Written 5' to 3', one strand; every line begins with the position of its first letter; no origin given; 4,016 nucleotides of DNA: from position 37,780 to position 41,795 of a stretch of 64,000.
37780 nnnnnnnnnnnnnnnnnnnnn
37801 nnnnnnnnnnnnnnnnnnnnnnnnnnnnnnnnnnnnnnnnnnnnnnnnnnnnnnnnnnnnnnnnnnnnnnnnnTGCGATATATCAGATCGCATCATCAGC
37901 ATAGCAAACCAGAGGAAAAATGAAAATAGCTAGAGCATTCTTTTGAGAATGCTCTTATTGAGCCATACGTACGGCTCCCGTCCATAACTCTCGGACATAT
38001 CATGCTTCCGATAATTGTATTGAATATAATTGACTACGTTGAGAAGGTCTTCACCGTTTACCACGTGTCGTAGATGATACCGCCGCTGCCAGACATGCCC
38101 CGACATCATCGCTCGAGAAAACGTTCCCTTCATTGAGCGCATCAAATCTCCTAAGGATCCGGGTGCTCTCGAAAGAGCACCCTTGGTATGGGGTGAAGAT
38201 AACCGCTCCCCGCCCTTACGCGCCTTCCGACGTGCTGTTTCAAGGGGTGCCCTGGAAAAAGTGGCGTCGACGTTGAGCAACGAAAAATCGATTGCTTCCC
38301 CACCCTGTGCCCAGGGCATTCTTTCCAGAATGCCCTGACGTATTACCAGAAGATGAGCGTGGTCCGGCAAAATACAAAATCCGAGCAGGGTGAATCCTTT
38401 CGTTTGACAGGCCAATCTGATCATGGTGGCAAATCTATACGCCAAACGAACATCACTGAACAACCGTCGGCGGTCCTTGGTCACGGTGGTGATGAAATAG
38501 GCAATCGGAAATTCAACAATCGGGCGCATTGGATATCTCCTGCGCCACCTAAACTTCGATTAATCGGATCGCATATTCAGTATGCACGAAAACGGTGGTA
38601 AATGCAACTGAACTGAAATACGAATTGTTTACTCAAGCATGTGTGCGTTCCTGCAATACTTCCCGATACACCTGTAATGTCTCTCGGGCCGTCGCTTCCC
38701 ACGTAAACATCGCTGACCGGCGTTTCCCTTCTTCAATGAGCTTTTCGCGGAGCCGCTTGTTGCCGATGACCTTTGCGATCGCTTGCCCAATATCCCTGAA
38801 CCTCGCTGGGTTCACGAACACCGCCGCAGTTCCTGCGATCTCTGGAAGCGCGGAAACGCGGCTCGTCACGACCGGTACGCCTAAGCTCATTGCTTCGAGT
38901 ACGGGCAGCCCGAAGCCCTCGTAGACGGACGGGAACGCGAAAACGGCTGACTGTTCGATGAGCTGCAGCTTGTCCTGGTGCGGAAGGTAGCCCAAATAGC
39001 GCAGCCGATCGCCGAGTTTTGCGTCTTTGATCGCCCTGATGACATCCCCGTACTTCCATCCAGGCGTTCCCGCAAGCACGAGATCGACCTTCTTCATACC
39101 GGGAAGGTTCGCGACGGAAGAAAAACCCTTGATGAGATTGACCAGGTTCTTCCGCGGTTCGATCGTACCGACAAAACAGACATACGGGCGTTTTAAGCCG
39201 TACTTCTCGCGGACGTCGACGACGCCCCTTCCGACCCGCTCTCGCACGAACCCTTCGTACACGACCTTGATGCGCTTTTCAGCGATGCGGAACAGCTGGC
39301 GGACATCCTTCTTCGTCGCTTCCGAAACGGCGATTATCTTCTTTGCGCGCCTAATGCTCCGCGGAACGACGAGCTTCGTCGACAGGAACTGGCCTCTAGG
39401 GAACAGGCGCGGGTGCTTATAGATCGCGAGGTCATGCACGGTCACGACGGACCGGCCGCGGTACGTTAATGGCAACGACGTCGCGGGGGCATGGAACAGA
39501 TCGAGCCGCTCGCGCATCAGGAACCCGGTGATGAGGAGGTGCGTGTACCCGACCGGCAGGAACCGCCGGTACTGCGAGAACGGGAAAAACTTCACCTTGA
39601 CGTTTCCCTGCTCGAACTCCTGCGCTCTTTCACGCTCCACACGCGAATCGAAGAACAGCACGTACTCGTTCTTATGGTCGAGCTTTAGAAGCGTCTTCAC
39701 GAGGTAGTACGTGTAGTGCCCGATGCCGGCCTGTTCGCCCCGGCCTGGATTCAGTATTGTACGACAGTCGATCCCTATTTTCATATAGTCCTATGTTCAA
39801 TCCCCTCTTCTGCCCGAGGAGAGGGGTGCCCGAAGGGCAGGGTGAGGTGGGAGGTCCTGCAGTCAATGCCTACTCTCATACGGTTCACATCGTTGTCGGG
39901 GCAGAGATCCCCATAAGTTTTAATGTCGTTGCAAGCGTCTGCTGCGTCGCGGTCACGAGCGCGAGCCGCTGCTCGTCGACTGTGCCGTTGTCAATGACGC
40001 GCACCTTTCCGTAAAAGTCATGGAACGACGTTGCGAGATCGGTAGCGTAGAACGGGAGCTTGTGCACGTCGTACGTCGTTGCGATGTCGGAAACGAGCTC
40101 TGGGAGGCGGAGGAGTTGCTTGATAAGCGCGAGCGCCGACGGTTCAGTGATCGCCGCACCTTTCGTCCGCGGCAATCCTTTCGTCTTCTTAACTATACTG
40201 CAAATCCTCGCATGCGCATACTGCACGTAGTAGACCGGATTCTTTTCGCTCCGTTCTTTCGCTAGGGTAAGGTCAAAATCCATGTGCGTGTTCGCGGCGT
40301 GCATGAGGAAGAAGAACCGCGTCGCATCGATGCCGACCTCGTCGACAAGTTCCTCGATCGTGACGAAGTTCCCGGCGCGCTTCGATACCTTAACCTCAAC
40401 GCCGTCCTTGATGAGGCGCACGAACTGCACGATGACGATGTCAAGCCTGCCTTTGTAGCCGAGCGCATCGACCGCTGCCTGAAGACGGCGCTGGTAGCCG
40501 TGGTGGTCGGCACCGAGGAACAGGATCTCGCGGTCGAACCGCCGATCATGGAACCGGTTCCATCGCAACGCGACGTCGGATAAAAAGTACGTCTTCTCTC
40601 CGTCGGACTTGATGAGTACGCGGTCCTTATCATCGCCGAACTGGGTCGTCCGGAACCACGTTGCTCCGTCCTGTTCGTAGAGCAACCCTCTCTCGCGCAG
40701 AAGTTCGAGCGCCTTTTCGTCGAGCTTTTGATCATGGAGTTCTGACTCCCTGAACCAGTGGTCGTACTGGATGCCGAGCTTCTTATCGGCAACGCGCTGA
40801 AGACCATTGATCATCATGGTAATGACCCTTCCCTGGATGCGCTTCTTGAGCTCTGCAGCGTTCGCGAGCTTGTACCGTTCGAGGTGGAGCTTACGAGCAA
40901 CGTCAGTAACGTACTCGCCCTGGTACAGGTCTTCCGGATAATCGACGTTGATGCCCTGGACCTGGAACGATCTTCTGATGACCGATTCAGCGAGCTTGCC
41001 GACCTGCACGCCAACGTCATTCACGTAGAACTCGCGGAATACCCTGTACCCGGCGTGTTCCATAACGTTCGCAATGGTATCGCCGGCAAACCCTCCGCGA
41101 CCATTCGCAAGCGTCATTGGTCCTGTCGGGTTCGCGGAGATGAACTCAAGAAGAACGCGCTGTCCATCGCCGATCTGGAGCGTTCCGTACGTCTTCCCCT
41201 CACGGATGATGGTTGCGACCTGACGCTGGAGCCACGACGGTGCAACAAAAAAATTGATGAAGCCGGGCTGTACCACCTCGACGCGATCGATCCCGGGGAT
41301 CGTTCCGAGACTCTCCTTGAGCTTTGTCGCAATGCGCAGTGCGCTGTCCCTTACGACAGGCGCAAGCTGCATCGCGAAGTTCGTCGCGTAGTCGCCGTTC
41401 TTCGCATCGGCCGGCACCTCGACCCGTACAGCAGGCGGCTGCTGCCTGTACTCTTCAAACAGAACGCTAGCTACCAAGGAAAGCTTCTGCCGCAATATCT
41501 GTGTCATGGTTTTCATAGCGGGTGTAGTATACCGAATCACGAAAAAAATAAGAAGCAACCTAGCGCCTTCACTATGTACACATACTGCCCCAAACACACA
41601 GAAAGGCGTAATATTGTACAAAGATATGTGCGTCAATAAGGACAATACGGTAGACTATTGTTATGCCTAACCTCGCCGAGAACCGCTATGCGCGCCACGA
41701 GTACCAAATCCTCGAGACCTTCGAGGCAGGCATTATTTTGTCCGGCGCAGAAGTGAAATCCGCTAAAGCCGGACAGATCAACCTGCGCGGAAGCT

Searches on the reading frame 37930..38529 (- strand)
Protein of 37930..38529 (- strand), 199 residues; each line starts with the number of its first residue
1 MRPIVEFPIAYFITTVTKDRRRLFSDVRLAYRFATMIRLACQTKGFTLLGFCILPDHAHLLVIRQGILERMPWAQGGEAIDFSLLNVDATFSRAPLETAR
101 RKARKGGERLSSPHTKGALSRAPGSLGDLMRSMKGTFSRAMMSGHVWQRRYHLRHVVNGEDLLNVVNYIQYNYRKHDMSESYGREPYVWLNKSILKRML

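Call 25: search_protein_families(library=pfam, proteins=[window:37930-38529:-], max_evalue=0.00001)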
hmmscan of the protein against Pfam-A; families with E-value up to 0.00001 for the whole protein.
window:37930-38529:- (199 aa): 1 family
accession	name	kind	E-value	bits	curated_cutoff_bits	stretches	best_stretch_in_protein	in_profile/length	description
PF01797.21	Y1_Tnp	-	8.8e-11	42.4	23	1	9-62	5-57/121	Transposase IS200 like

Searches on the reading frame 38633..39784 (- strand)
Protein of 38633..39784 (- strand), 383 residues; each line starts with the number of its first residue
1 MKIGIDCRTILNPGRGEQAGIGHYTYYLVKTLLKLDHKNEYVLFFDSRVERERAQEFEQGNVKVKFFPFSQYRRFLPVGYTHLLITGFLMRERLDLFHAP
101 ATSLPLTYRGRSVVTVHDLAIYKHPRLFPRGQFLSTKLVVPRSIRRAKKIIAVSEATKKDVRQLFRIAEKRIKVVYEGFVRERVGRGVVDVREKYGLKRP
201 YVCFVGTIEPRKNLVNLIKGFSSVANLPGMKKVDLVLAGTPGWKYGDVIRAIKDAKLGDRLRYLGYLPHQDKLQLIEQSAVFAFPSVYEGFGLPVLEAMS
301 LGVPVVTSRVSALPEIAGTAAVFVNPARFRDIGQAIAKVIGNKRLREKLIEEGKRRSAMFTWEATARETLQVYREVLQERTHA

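Call 25: search_protein_families(library=pfam, proteins=[window:38633-39784:-], max_evalue=0.00001)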
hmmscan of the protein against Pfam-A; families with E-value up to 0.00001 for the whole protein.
window:38633-39784:- (383 aa): 6 families
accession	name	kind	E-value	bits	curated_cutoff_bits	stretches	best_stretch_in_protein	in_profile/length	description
PF00534.26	Glycos_transf_1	-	4.1e-29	101.7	26.4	1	197-355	11-171/172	Glycosyl transferases group 1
PF13692.12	Glyco_trans_1_4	-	3.6e-24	86.1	27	1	199-341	1-141/142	Glycosyl transferases group 1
PF13439.12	Glyco_transf_4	-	3.8e-16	60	28.5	1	20-179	3-166/170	Glycosyltransferase Family 4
PF20706.3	GT4-conflict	-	1.1e-11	44.8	26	1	144-317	144-320/385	Family 4 Glycosyltransferase in conflict systems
PF13524.12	Glyco_trans_1_2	-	4.1e-07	30.5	25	1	230-370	15-143/144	Glycosyl transferase-like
PF13579.12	Glyco_trans_4_4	-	4.7e-06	27.5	29.7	0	20-176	2-156/158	Glycosyl transferase 4-like domain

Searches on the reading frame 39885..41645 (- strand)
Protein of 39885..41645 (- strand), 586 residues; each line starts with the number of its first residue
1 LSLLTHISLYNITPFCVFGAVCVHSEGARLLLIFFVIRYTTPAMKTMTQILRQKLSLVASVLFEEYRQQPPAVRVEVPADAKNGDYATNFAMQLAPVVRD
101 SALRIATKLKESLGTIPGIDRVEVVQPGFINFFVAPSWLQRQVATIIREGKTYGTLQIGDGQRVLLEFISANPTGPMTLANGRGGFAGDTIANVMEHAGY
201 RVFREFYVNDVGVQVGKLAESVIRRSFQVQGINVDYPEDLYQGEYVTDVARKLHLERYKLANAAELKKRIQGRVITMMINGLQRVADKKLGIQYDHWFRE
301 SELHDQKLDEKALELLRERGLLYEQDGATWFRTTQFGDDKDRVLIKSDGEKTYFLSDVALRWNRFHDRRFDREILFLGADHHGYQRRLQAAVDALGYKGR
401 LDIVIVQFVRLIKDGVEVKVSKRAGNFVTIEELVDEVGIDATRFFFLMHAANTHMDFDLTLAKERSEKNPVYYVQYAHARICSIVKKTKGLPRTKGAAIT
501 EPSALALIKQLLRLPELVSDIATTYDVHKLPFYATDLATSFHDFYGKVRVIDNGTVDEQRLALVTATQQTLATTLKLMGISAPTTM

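Call 25: search_protein_families(library=pfam, proteins=[window:39885-41645:-], max_evalue=0.00001)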
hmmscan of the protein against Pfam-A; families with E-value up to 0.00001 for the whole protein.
window:39885-41645:- (586 aa): 4 families
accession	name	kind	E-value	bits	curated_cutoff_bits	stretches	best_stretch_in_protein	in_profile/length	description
PF05746.21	DALR_1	-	6e-30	104.2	22.3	1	474-586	1-117/117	DALR anticodon binding domain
PF00750.26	tRNA-synt_1d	-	1.3e-23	83.9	23.3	1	143-437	2-298/349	tRNA synthetases class I (R), catalytic domain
PF03485.21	Arg_tRNA_synt_N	-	4e-18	66.2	21.5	1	47-134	3-85/85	Arginyl tRNA synthetase N terminal domain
PF09334.17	tRNA-synt_1g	-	3.3e-06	26.5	20.1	0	418-463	326-370/391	tRNA synthetases class I (M)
